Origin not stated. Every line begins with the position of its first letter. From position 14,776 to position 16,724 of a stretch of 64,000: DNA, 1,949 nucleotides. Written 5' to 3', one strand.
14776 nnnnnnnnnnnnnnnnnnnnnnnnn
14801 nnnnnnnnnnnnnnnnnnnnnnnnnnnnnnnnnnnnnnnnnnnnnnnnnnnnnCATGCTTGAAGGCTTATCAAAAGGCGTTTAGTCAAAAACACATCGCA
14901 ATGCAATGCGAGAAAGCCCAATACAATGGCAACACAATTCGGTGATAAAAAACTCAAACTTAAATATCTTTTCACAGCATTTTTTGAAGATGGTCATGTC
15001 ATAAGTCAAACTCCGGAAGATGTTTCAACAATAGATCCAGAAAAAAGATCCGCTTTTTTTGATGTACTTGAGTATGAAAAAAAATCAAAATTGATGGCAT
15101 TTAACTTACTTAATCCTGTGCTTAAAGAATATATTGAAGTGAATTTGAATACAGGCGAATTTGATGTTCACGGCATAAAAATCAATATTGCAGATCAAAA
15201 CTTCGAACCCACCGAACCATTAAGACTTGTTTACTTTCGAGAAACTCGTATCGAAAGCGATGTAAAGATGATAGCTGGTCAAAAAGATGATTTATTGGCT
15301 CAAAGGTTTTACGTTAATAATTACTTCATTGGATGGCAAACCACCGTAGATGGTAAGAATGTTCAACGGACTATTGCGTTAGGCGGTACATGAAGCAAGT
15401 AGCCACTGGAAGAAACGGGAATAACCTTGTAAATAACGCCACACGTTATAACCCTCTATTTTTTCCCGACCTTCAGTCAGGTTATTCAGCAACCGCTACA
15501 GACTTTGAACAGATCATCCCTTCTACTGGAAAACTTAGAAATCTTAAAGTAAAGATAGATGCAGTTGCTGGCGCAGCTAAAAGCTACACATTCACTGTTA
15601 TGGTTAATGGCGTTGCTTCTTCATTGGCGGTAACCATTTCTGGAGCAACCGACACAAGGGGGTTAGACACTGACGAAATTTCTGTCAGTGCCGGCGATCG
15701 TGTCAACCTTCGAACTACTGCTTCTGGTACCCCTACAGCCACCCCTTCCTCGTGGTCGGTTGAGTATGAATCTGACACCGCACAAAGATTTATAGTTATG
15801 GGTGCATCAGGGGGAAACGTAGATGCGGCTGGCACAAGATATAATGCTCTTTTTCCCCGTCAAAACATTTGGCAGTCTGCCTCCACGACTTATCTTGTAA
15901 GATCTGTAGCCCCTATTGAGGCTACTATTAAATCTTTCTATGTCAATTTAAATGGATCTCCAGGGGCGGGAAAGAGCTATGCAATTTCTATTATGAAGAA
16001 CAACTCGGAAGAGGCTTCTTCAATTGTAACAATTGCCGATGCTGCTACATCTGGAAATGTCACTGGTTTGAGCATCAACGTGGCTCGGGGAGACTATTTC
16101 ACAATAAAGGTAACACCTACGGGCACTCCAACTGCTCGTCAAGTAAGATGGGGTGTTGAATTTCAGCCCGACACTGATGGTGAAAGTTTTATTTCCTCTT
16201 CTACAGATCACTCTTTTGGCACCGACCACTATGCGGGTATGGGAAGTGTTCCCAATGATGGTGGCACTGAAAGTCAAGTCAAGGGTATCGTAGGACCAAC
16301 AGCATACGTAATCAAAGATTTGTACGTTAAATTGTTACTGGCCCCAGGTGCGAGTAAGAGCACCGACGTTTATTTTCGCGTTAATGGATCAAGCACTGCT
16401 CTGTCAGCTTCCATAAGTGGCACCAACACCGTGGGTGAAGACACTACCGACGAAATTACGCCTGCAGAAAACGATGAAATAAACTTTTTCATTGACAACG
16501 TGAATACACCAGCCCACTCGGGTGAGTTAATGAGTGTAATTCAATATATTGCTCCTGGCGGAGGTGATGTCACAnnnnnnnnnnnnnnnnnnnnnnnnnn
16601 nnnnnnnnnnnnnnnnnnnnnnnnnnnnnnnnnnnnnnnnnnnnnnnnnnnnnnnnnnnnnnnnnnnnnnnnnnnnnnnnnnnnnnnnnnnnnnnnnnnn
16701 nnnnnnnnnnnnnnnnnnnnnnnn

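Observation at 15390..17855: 821-aa fiber/decoration protein with three tandem paralogous domains plus about 26 tandem 15-residue repeats (45-nt periodicity, 16566-17760)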

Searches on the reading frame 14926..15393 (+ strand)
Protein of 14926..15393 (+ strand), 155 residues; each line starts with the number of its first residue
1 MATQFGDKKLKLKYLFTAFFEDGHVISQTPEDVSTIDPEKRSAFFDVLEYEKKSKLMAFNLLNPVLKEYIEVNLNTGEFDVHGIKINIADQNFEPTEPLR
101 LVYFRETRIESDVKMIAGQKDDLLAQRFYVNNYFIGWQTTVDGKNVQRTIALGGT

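Call 7: search_protein_families(library=phrogs, proteins=[window:14926-15393:+], max_evalue=0.01)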
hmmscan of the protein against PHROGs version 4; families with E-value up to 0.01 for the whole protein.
window:14926-15393:+ (155 aa): 0 families

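Call 8: search_protein_families(library=pfam, proteins=[window:14926-15393:+], max_evalue=0.01)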
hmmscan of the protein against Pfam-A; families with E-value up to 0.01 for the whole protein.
window:14926-15393:+ (155 aa): 0 families

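Call 28: search_protein_families(library=pfam, proteins=[window:14926-15393:+], max_evalue=1)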
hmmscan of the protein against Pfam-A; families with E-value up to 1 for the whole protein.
window:14926-15393:+ (155 aa): 0 families

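Call 65: search_solved_structures(query=window:14926-15393:+, max_evalue=10, show_alignments=0)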
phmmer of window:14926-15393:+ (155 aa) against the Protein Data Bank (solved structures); distinct sequences matched with E-value up to 10: 2.
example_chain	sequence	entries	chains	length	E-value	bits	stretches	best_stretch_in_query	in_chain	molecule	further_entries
4hji_A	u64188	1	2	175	0.8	12.9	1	58-152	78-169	CS1 fimbrial subunit A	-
3fbt_A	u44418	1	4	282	0.89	12.7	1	8-110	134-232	chorismate mutase and shikimate 5-dehydrogenase fusion protein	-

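Call 78: search_protein_families(library=ncbifam, proteins=[window:14926-15393:+], max_evalue=0.01)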
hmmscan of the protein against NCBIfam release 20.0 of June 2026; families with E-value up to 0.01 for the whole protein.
window:14926-15393:+ (155 aa): 0 families

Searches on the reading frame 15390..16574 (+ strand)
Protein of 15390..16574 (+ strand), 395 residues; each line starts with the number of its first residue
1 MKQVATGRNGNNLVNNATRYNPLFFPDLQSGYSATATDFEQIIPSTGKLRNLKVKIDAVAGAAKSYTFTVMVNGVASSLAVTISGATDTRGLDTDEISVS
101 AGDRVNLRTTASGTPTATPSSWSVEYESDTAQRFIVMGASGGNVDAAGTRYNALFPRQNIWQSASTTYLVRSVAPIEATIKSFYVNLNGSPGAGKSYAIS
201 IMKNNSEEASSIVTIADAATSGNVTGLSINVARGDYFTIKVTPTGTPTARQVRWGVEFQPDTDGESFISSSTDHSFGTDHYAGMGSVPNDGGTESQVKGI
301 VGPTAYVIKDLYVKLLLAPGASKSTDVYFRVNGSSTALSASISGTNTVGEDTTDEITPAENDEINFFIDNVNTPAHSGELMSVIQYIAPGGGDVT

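Call 26: predict_structure(alignment_id=A1)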
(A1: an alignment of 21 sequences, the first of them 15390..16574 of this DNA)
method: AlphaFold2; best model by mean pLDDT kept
length: 395 residues; sequences in the alignment: 21
mean_pLDDT: 90.5   pTM: 0.89
mean pLDDT of the five models: 90.5, 90.4, 90.3, 88.4, 88.2
residues with pLDDT >= 90: 288; 70-90: 79; 50-70: 23; < 50: 5
segments of 3 or more residues with pLDDT < 50: 391-395
pLDDT, mean of each block of 10 residues (from residue 1): 90 92 76 88 97 95 96 97 95 90 97 94 95 91 89 79 84 95 97 98 97 98 98 95 96 96 93 73 72 84 93 92 94 96 95 96 93 77 85 43
secondary structure, 60 per line:
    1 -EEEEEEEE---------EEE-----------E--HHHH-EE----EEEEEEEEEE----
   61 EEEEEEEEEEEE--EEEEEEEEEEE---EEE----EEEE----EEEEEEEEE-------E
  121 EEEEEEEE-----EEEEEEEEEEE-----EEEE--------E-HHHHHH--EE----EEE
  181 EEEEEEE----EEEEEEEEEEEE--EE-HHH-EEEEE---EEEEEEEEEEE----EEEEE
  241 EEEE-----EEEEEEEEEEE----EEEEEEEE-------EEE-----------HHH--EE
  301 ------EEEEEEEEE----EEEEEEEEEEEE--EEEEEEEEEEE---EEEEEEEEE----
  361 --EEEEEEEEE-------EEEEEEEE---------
elements in order: E2-9 E19-21 H36-39 E47-56 E61-72 E75-85 E89-91 E96-99 E104-112 E120-128 E134-144 E150-153 H164-169 E178-187 E192-203 E213-217 E221-231 E236-244 E250-260 E265-272 E280-282 E307-315 E320-331 E334-344 E348-356 E363-371 E379-386
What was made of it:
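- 15390..15782 (+): Domain D1 (aa 1-131), a C1q/TNF/BclA-like jelly roll. AF2 model pLDDT 90.5, strands 2-128 (call 26).
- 16176..16553 (+): Domain D3 (aa 263-388), the most diverged paralog. AF2 strands 265-386 (call 26).
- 16554..16574 (+): Gly-rich linker (PGGGDVT) between the head module and the shaft. pLDDT below 50 for residues 391-395 (call 26).
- On C1q/TNF/BclA-C-terminal jelly-roll domain: The model has pLDDT 90.5 (call 26). pTM 0.89 indicates a fixed three-domain packing (call 26).
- N-terminal module: AF2 pLDDT 90.5, pTM 0.89 (call 26).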

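Call 47: search_solved_structures(query=A1, max_evalue=1, show_alignments=1)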
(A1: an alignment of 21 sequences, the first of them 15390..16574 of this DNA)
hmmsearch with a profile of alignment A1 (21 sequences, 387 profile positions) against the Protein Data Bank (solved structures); distinct sequences matched with E-value up to 1: 3.
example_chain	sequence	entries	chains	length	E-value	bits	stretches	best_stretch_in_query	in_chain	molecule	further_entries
9nj2_H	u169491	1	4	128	0.11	14.6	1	109-160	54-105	FNI9 Fab heavy chain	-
8t3s_N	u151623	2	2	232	0.13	14.3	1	75-110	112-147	scFv16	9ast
6vbg_C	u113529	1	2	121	0.55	12.3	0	97-137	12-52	nanobody 9043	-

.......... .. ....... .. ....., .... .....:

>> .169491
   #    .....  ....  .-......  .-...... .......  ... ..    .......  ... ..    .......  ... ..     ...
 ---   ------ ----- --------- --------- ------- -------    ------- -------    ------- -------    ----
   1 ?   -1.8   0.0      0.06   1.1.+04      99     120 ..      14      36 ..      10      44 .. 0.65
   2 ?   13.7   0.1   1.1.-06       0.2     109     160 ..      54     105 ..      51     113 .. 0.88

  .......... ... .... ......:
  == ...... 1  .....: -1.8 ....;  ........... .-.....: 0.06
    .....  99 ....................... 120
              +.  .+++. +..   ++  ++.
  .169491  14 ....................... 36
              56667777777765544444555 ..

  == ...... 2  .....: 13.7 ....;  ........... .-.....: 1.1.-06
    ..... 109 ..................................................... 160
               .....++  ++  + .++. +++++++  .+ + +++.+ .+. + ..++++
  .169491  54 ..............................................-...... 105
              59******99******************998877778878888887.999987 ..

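Call 60: fold_search(model_id=the predicted structure, library=viral)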
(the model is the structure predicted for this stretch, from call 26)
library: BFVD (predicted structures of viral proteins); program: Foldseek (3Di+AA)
matches with E <= 10: 1738; with E <= 0.001: 127
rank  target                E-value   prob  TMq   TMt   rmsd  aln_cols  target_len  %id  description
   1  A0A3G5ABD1            7.0e-15  1.00  0.28  0.23  24.9       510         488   13  Uncharacterized protein [Hyperionvirus sp.]
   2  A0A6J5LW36            6.5e-11  1.00  0.26  0.24  21.8       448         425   12  C1q domain-containing protein [uncultured Caudovirales phage]
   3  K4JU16                3.7e-09  1.00  0.22  0.07  26.4       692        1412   10  (no name in the UniProt tables at hand)
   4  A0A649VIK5            4.6e-09  1.00  0.25  0.17  24.9       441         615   14  Minor tail protein [Gordonia phage Lauer]
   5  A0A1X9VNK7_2          2.8e-08  1.00  0.25  0.14  23.0       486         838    9  Uncharacterized protein [Mimivirus AB-566-O17]
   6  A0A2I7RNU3            3.7e-08  1.00  0.19  0.09  21.9       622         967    9  (no name in the UniProt tables at hand)
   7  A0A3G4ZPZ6            4.3e-08  1.00  0.21  0.21  20.7       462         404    8  Uncharacterized protein [Terrestrivirus sp.]
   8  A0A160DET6            5.0e-08  1.00  0.25  0.17  24.2       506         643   10  Uncharacterized protein [Gordonia phage OneUp]
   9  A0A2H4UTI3            5.9e-08  1.00  0.22  0.13  18.0       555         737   12  BclA C-terminal domain-containing protein [Bodo saltans virus]
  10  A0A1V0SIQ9            6.2e-08  1.00  0.29  0.40   1.7       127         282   31  Collagen triple helix repeat motif-containing protein [Klosneuvirus KNV1]
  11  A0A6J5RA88            6.2e-08  1.00  0.24  0.24  22.9       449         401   10  Uncharacterized protein [uncultured Caudovirales phage]
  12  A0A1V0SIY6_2          7.5e-08  1.00  0.29  0.08   1.8       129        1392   29  Collagen triple helix repeat containing protein [Klosneuvirus KNV1]
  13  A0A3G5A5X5            7.9e-08  1.00  0.24  0.26  22.1       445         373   12  Uncharacterized protein [Hyperionvirus sp.]
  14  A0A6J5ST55            2.8e-07  1.00  0.28  0.15   2.7       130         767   25  Collagen triple helix repeat [uncultured Caudovirales phage]
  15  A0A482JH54            2.8e-07  1.00  0.22  0.18  24.2       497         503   14  Uncharacterized protein [Gordonia phage BrutonGaster]
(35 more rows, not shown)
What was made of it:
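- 15390..15782 (+): Foldseek rmsd 1.5-2.7 A to C1q/BclA C-terminal domains of viral collagen-like proteins (call 60).
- On C1q/TNF/BclA-C-terminal jelly-roll domain: Foldseek rmsd 1.5-2.7 A over about 128 columns (call 60).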

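Call 80: search_protein_families(library=pfam, alignment_id=A1, max_evalue=0.01)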
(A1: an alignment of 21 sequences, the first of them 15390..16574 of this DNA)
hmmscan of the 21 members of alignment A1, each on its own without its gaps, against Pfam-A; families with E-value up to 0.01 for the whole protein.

A. member 1, window:15390-16574:+ (395 aa): 1 family
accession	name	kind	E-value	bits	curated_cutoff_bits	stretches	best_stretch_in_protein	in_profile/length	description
PF24639.1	DUF7634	-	0.0011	19.7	27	1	38-113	2-74/89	Domain of unknown function (DUF7634)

B. families by the number of members that match (of 21 scanned): 6 families
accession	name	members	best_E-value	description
PF24547.1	DUF7601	2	0.00053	Domain of unknown function (DUF7601)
PF24639.1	DUF7634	1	0.0011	Domain of unknown function (DUF7634)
PF13927.12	Ig_3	1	0.0027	Immunoglobulin domain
PF22479.2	Pam3_gp18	1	0.0048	Cyanophage baseplate Pam3 plug gp18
PF13604.12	AAA_30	1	0.0076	AAA domain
PF07686.23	V-set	1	0.0089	Immunoglobulin V-set domain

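Call 83: search_dna_similar(query=window:15390-16574:+, collection=phages, mode=protein, max_evalue=0.01, max_rows=20)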
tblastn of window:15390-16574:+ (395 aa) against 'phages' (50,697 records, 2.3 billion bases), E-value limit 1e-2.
No match.
